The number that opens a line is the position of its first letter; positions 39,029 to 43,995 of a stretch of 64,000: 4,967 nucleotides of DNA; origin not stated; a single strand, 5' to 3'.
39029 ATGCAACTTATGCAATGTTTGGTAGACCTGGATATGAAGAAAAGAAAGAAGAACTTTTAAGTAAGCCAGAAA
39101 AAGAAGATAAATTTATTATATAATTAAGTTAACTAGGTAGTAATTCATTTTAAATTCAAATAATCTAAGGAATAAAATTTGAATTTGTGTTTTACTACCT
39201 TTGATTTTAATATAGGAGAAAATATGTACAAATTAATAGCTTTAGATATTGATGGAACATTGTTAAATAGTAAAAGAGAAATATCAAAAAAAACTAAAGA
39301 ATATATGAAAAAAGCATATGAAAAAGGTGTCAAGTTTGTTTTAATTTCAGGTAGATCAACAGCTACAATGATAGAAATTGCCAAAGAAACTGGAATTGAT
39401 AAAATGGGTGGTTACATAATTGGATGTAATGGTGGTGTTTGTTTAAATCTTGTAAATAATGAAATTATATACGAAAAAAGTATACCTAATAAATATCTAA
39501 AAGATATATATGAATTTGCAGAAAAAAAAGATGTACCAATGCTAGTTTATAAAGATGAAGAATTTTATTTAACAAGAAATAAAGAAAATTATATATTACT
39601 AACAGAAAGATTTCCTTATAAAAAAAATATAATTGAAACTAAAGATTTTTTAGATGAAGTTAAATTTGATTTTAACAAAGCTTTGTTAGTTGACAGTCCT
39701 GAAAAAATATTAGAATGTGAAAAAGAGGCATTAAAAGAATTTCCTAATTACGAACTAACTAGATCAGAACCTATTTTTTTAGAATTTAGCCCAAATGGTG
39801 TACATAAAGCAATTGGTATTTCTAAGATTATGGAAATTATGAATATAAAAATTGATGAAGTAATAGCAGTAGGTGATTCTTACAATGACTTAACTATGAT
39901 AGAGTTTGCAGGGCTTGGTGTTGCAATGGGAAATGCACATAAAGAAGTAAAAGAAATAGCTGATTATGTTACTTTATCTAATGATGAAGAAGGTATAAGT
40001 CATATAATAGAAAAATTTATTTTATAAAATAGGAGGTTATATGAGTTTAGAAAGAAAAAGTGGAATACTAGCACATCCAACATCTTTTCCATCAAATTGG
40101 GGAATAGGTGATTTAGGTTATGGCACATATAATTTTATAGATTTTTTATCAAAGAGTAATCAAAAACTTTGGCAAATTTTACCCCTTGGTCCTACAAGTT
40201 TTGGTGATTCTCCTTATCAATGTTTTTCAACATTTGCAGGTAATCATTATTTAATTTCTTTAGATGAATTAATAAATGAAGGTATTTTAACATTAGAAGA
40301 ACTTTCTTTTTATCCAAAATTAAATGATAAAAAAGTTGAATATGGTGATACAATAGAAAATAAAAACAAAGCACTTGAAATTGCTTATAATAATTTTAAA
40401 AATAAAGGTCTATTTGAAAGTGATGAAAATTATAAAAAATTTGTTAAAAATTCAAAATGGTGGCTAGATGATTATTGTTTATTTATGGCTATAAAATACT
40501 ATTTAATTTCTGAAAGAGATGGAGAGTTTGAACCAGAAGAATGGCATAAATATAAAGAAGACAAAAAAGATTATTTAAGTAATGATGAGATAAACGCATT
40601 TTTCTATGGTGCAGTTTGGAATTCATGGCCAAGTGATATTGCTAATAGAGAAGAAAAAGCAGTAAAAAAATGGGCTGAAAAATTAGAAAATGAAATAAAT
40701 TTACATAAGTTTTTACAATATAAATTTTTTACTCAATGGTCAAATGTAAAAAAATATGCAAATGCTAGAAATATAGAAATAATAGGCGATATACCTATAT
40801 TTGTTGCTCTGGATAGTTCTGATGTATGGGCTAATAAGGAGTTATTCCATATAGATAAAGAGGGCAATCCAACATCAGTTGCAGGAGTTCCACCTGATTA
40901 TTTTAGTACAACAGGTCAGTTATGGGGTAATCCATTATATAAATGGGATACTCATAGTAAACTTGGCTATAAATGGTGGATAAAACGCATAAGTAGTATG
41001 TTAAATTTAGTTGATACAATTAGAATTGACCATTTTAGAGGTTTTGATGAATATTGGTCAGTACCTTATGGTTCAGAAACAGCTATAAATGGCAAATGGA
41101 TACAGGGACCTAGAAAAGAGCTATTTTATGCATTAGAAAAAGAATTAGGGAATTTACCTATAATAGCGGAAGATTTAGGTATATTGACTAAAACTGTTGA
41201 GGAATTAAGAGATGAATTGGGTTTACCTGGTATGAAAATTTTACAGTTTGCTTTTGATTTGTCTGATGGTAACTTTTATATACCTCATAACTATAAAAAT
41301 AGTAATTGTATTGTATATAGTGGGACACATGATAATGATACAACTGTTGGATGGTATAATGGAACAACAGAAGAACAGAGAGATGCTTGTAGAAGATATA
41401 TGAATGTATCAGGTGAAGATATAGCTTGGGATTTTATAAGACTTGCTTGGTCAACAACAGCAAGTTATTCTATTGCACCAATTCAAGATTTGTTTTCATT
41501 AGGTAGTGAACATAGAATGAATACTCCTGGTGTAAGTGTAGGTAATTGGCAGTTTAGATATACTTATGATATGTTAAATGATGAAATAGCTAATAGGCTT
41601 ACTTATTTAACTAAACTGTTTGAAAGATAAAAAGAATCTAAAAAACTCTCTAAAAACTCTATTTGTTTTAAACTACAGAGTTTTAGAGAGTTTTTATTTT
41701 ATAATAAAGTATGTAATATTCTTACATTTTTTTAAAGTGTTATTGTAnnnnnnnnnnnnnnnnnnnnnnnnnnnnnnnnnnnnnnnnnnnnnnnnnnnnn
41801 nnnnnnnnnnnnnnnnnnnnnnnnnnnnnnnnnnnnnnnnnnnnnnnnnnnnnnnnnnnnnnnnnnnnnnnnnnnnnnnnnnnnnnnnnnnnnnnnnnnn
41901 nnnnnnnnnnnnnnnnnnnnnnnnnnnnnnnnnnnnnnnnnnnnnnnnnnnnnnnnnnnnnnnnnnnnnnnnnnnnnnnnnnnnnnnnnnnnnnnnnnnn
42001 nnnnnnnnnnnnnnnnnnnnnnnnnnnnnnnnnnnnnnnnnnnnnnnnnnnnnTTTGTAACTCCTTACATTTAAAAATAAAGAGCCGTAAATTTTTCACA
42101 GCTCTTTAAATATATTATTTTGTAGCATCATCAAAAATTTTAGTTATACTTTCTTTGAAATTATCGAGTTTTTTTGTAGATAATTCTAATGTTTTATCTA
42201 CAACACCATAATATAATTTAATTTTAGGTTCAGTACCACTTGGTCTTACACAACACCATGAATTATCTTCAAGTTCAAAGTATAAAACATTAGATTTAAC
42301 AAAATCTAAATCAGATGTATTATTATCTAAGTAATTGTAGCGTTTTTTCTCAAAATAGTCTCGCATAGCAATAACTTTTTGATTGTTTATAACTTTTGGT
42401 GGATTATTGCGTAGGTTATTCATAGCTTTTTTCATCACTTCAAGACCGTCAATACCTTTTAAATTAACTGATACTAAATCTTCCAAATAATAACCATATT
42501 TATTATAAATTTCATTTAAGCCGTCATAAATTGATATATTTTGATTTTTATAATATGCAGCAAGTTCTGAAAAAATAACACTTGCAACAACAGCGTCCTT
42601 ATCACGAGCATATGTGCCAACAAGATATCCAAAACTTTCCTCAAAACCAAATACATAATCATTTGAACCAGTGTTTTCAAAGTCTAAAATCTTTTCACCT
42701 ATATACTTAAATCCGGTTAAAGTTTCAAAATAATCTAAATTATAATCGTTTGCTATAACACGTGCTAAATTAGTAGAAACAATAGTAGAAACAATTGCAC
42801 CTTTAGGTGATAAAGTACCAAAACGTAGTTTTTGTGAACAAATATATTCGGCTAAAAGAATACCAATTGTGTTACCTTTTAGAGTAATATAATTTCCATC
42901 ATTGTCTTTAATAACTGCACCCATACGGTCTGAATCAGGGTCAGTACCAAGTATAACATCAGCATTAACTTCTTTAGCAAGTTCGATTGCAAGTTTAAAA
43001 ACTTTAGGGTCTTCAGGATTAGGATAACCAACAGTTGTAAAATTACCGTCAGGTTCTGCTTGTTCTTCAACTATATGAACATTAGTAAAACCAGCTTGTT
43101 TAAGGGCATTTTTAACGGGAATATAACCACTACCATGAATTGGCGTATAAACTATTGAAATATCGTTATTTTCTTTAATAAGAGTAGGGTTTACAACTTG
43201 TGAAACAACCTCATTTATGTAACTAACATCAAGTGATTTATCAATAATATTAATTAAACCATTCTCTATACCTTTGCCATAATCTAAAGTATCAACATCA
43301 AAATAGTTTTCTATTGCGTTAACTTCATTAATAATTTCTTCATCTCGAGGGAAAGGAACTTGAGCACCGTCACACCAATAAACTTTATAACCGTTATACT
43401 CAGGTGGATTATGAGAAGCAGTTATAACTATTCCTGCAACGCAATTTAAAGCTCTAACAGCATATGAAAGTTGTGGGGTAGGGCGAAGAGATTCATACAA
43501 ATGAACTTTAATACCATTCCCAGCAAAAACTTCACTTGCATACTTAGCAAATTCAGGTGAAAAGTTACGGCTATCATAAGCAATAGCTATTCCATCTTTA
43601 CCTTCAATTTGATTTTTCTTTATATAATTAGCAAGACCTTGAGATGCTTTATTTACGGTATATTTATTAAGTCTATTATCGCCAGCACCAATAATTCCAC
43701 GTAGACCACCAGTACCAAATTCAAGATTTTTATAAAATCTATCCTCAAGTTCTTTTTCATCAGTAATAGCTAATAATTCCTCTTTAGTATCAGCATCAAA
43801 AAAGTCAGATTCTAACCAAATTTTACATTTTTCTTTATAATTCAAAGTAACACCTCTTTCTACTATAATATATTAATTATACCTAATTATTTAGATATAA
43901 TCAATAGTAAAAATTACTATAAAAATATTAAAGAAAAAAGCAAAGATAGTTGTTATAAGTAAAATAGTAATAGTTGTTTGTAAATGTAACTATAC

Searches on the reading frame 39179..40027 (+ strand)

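Call 37: search_protein_families(library=pfam, proteins=[window:39179-40027:+], max_evalue=0.00001)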
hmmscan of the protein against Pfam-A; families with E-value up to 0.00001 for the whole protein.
window:39179-40027:+ (282 aa): 4 families
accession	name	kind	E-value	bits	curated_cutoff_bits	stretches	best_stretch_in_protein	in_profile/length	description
PF08282.18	Hydrolase_3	-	1.8e-71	241.3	20.9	1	20-277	1-255/255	haloacid dehalogenase-like hydrolase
PF00702.32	Hydrolase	-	6.8e-11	43.3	26.4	0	210-245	156-191/191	haloacid dehalogenase-like hydrolase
PF05116.19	S6PP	-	6.9e-11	42.6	20.3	0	18-73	3-58/247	Sucrose-6F-phosphate phosphohydrolase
PF13419.12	HAD_2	-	5.1e-06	27.1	23.8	0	213-246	140-173/178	Haloacid dehalogenase-like hydrolase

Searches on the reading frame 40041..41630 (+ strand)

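Call 37: search_protein_families(library=pfam, proteins=[window:40041-41630:+], max_evalue=0.00001)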
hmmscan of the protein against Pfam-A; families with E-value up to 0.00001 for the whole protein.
window:40041-41630:+ (529 aa): 1 family
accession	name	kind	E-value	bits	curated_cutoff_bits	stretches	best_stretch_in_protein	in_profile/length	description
PF02446.23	Glyco_hydro_77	-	3e-176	587.3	25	1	12-510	2-462/465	4-alpha-glucanotransferase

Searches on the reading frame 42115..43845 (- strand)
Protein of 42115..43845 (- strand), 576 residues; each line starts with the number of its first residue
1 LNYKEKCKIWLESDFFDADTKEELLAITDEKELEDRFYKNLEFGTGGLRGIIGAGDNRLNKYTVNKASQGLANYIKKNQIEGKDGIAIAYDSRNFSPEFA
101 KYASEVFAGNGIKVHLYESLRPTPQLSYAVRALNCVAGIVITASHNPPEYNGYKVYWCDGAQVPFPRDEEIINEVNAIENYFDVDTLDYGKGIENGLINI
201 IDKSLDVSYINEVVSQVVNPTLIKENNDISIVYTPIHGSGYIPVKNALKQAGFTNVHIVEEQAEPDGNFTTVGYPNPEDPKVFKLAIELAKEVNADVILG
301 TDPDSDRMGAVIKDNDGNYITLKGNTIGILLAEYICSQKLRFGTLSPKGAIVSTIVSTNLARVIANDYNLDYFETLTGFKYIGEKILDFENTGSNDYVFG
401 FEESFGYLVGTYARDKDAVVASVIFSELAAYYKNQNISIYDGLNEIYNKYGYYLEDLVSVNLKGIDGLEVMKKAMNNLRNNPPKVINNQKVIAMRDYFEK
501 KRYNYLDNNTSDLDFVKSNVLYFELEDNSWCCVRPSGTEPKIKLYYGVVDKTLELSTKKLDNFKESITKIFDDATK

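Call 37: search_protein_families(library=pfam, proteins=[window:42115-43845:-], max_evalue=0.00001)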
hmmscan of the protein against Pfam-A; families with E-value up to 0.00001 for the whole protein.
window:42115-43845:- (576 aa): 3 families
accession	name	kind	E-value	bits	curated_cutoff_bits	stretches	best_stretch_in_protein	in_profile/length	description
PF02878.22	PGM_PMM_I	-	5.7e-43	146.4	22.5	1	42-181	3-137/138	Phosphoglucomutase/phosphomannomutase, alpha/beta/alpha domain I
PF02879.22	PGM_PMM_II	-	1.7e-25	90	29.3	1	208-317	2-103/103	Phosphoglucomutase/phosphomannomutase, alpha/beta/alpha domain II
PF02880.22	PGM_PMM_III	-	1.3e-19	70.8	20.7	1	324-448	2-113/115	Phosphoglucomutase/phosphomannomutase, alpha/beta/alpha domain III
